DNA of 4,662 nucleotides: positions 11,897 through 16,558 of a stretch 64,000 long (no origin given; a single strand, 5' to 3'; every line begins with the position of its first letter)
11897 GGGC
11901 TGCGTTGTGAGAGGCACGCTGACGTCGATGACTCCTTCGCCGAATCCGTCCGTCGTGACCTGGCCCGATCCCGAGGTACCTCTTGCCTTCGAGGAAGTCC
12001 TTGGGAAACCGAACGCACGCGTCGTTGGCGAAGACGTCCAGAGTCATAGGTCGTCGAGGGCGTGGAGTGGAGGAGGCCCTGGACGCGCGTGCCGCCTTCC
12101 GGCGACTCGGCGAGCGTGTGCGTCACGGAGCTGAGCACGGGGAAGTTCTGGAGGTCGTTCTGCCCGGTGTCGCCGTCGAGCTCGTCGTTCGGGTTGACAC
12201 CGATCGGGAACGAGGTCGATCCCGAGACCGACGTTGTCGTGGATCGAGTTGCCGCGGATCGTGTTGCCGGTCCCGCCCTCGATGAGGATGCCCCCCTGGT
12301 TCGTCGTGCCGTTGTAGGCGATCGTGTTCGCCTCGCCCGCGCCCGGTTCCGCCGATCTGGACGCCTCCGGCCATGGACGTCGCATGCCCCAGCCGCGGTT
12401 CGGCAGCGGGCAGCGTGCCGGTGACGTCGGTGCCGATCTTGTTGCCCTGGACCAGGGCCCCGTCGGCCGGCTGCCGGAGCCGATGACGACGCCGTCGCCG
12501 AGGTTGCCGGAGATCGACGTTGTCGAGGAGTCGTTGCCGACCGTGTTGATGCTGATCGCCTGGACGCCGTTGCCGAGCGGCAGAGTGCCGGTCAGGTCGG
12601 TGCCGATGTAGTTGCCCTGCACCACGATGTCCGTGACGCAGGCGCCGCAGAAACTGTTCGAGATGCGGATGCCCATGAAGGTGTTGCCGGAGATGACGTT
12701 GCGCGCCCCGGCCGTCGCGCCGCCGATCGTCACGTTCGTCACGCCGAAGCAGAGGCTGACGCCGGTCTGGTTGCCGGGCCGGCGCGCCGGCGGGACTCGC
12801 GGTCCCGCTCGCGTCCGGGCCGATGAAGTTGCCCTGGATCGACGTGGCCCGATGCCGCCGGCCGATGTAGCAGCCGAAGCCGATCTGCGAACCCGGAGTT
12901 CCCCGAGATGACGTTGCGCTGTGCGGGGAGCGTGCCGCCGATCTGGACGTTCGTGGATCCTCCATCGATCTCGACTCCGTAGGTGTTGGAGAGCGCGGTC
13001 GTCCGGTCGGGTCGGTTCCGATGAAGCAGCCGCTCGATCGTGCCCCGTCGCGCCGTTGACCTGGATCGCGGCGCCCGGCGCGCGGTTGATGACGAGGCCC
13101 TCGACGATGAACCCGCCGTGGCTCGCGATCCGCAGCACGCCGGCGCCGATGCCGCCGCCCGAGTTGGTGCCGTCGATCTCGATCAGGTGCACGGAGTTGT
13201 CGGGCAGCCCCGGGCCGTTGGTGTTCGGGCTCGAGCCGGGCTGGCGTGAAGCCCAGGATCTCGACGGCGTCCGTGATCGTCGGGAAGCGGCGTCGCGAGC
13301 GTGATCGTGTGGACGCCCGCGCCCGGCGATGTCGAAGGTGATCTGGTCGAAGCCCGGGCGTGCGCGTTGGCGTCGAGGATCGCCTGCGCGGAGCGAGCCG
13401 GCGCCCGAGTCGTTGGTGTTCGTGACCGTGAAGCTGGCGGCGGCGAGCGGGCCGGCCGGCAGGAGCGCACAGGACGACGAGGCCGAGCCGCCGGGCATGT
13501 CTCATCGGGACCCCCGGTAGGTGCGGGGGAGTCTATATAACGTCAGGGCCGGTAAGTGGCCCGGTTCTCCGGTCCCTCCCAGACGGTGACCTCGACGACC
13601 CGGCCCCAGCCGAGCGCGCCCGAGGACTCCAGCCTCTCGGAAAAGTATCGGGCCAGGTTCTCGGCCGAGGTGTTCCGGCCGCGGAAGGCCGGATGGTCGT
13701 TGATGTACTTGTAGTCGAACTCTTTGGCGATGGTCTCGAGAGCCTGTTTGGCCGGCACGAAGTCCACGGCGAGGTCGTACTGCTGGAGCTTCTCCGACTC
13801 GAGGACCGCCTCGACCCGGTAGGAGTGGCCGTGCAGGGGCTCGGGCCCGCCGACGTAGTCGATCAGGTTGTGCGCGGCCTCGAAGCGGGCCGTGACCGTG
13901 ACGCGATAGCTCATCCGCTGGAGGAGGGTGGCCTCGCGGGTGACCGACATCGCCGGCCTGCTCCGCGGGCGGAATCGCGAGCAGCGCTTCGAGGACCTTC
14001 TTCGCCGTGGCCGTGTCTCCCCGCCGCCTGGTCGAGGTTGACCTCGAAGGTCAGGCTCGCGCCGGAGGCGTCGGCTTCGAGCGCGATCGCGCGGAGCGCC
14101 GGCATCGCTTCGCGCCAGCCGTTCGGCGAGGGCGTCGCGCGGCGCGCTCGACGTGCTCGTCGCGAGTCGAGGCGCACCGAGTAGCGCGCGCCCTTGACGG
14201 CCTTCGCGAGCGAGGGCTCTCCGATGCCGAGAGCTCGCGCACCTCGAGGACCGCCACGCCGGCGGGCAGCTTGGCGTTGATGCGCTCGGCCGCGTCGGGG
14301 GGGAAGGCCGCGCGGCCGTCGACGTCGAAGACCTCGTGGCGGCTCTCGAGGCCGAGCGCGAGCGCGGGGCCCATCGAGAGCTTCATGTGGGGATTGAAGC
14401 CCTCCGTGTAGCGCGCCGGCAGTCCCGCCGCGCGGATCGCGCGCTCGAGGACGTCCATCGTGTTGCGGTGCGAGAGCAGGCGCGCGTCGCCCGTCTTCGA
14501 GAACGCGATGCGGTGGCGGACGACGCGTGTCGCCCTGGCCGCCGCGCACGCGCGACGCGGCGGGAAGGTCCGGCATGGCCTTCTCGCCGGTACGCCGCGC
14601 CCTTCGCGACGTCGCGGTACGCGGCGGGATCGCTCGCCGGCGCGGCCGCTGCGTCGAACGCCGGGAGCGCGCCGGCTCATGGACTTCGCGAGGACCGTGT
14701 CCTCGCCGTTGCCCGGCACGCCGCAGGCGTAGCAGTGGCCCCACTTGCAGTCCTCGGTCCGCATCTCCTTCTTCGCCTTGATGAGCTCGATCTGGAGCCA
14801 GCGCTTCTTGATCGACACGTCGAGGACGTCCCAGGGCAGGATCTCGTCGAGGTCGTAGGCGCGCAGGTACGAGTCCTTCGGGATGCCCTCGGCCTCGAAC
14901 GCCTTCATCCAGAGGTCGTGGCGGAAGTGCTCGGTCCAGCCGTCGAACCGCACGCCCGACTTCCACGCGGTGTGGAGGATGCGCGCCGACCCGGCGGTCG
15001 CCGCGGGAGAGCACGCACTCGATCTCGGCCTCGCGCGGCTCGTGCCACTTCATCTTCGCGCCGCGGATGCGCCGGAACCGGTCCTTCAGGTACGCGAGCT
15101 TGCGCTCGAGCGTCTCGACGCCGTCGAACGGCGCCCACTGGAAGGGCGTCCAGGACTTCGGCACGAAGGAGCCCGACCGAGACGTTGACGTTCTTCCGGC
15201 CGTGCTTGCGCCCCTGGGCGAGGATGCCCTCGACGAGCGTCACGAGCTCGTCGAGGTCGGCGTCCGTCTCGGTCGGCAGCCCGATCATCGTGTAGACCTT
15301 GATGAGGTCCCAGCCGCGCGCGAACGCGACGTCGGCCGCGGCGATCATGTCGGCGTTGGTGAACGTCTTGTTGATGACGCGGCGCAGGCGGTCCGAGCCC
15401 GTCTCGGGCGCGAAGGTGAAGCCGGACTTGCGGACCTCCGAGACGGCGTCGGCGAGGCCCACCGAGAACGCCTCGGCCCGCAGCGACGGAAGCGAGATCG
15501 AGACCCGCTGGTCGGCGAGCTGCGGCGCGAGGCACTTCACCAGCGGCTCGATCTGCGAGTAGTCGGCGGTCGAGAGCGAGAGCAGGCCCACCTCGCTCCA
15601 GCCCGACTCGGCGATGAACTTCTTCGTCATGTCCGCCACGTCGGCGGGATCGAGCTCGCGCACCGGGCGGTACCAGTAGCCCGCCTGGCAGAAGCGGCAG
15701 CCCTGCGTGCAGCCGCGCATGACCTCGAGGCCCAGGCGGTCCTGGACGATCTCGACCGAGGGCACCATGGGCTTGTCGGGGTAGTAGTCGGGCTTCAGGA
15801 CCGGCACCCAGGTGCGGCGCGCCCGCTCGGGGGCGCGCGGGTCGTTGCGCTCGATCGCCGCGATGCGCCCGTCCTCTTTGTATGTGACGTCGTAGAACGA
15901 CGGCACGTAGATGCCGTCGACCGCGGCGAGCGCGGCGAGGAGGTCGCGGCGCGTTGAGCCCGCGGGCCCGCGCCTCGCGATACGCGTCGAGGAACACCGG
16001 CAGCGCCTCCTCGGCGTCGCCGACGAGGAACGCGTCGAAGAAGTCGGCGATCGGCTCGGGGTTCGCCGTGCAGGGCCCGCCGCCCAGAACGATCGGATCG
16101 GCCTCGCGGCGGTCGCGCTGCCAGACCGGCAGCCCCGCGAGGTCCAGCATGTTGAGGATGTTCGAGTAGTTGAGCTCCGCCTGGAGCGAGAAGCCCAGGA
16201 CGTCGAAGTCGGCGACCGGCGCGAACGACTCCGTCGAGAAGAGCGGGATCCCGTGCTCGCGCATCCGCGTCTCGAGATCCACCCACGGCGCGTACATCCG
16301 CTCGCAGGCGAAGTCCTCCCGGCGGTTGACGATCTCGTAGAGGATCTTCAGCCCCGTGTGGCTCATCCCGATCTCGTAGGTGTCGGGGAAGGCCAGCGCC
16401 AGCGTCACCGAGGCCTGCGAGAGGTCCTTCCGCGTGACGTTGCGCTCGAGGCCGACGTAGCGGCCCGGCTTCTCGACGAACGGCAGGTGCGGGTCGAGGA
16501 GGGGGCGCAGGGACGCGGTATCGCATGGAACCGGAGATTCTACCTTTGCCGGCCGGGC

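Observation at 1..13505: Six head-to-tail paralogs of a secreted beta-helix / IPT / Cys-rich-SLH-like protein occupy 13.5 kb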

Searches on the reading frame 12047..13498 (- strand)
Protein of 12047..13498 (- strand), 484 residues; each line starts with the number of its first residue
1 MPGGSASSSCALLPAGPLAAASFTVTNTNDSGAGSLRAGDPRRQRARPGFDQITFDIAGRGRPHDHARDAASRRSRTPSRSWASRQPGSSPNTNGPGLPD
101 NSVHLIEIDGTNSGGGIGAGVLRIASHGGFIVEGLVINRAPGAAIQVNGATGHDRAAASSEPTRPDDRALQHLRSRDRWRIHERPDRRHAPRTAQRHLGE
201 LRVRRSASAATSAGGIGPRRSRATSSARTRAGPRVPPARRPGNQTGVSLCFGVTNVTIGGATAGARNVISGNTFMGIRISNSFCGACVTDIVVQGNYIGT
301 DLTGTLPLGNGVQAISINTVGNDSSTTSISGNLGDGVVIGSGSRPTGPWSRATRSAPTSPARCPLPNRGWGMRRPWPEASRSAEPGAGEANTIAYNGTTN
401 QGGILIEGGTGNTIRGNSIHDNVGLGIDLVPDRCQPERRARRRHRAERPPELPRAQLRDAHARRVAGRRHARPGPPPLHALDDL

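Call 8: search_protein_families(library=pfam, proteins=[window:12047-13498:-], max_evalue=0.01)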
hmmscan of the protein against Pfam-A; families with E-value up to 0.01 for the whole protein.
window:12047-13498:- (484 aa): 1 family
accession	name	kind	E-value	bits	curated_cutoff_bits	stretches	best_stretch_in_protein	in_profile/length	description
PF13229.12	Beta_helix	-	0.0012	19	25.9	1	391-429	62-97/158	Right handed beta helix region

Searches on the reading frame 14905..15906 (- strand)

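Call 18: search_protein_families(library=pfam, proteins=[window:14905-15906:-], max_evalue=0.001)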
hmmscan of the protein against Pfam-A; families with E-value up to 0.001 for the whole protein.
window:14905-15906:- (333 aa): 1 family
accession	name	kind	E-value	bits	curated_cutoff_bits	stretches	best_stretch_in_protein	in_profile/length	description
PF04055.27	Radical_SAM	-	3.3e-20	73.4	29.5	1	61-224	2-165/166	Radical SAM superfamily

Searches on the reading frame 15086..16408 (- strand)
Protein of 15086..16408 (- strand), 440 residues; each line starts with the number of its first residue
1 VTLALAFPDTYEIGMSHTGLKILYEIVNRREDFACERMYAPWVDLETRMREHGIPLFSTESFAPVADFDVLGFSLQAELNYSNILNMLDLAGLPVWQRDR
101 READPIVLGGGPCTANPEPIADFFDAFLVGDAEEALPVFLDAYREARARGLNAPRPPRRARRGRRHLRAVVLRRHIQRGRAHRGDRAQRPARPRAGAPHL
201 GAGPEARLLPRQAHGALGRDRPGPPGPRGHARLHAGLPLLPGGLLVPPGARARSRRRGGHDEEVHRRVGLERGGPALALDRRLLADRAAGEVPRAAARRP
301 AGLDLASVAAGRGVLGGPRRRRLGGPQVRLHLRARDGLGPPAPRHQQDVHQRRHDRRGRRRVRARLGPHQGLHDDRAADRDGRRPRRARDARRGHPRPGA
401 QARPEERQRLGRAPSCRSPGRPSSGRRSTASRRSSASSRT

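Call 18: search_protein_families(library=pfam, proteins=[window:15086-16408:-], max_evalue=0.001)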
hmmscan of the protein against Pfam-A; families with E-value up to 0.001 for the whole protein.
window:15086-16408:- (440 aa): 2 families
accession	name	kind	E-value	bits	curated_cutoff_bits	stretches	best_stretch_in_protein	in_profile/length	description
PF19864.5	Radical_SAM_N2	-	5.2e-56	188.7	29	1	19-152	1-134/151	Radical SAM proteins, N-terminal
PF02310.24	B12-binding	-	0.0006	20.1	32.1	0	66-138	50-119/121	B12 binding domain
